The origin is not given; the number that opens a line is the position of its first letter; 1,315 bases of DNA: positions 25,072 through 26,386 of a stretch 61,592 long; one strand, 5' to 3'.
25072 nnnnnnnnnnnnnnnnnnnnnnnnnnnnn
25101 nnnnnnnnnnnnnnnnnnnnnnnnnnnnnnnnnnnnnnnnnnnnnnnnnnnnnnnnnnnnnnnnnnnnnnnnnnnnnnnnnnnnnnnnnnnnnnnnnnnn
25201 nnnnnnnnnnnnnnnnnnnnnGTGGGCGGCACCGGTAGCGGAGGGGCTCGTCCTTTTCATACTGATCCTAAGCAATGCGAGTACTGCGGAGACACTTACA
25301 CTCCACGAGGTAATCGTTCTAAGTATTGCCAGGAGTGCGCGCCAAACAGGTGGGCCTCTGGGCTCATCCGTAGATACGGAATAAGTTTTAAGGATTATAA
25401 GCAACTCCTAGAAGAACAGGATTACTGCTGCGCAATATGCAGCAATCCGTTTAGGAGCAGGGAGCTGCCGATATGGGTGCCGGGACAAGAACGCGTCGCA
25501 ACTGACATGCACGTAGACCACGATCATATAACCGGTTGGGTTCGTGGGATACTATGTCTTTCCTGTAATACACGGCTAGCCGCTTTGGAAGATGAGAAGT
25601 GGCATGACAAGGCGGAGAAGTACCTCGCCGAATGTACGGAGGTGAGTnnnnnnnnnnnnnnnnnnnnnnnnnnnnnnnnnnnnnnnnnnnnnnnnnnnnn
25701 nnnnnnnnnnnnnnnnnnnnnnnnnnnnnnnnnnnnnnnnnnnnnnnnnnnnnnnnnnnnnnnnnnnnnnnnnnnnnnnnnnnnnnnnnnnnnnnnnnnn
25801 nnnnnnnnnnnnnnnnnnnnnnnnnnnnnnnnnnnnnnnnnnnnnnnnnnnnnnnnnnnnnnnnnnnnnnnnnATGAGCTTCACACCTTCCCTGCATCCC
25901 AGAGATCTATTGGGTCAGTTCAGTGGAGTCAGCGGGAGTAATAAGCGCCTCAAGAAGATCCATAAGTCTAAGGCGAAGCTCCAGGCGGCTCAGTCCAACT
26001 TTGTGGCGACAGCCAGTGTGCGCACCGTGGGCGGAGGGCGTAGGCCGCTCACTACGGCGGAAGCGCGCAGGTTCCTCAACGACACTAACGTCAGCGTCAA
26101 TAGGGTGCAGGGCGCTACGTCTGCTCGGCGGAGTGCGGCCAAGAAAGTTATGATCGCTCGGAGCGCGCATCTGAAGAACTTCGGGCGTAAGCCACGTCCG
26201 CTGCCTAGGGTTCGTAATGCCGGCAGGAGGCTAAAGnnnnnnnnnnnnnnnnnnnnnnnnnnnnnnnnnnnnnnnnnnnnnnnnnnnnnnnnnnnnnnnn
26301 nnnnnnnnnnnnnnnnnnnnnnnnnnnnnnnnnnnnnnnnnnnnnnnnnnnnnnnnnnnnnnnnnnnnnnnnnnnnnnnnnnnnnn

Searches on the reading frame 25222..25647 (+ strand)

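Call 3: search_protein_families(library=pfam, proteins=[window:25222-25647:+], max_evalue=0.01)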
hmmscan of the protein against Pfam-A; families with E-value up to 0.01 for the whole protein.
window:25222-25647:+ (142 aa): 1 family
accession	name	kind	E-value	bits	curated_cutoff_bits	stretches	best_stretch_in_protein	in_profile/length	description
PF02945.21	Endonuclease_7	-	2.9e-15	56.4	23.6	1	50-135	6-80/82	Recombination endonuclease VII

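Call 4: search_protein_families(library=phrogs, proteins=[window:25222-25647:+], max_evalue=0.01)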
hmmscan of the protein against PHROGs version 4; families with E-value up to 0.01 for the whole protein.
window:25222-25647:+ (142 aa): 11 families
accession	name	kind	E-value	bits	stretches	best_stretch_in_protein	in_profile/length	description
phrog_2914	-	DNA, RNA and nucleotide metabolism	1.4e-24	87.9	1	18-137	19-154/190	endonuclease VII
phrog_2633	-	DNA, RNA and nucleotide metabolism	3.9e-22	80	1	19-139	42-140/142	endonuclease VII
phrog_307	-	DNA, RNA and nucleotide metabolism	8e-19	69.8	1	42-125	95-165/334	endonuclease VII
phrog_423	-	DNA, RNA and nucleotide metabolism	1.2e-13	52.3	1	58-117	13-62/159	endonuclease VII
phrog_1271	-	DNA, RNA and nucleotide metabolism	1.9e-07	31.8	1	17-129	213-325/361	HNH endonuclease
phrog_1035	-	DNA, RNA and nucleotide metabolism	9e-07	30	1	32-138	88-230/271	endonuclease VII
phrog_32573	-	unknown function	0.00031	22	0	17-42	76-101/118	-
phrog_17507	-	DNA, RNA and nucleotide metabolism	0.00036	21.4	1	98-117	1-20/65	endonuclease VII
phrog_11865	-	DNA, RNA and nucleotide metabolism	0.00044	21.7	1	98-121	2-25/95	endonuclease VII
phrog_37506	-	unknown function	0.00089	20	1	17-40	173-196/214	-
phrog_1333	-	unknown function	0.0088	17.2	1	13-39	97-123/166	-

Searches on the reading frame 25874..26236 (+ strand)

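Call 3: search_protein_families(library=pfam, proteins=[window:25874-26236:+], max_evalue=0.01)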
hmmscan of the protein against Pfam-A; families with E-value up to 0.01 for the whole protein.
window:25874-26236:+ (121 aa): 0 families

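Call 4: search_protein_families(library=phrogs, proteins=[window:25874-26236:+], max_evalue=0.01)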
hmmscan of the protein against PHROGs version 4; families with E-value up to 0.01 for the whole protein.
window:25874-26236:+ (121 aa): 0 families

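Call 44: search_protein_families(library=ncbifam, proteins=[window:25874-26236:+], max_evalue=1)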
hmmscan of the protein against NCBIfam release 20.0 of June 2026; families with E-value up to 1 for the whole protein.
window:25874-26236:+ (121 aa): 1 family
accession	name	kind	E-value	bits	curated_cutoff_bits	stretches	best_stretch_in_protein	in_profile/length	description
NF007673.0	PRK10348.1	equivalog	0.029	14.5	148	1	21-89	40-106/133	ribosome-associated heat shock protein Hsp15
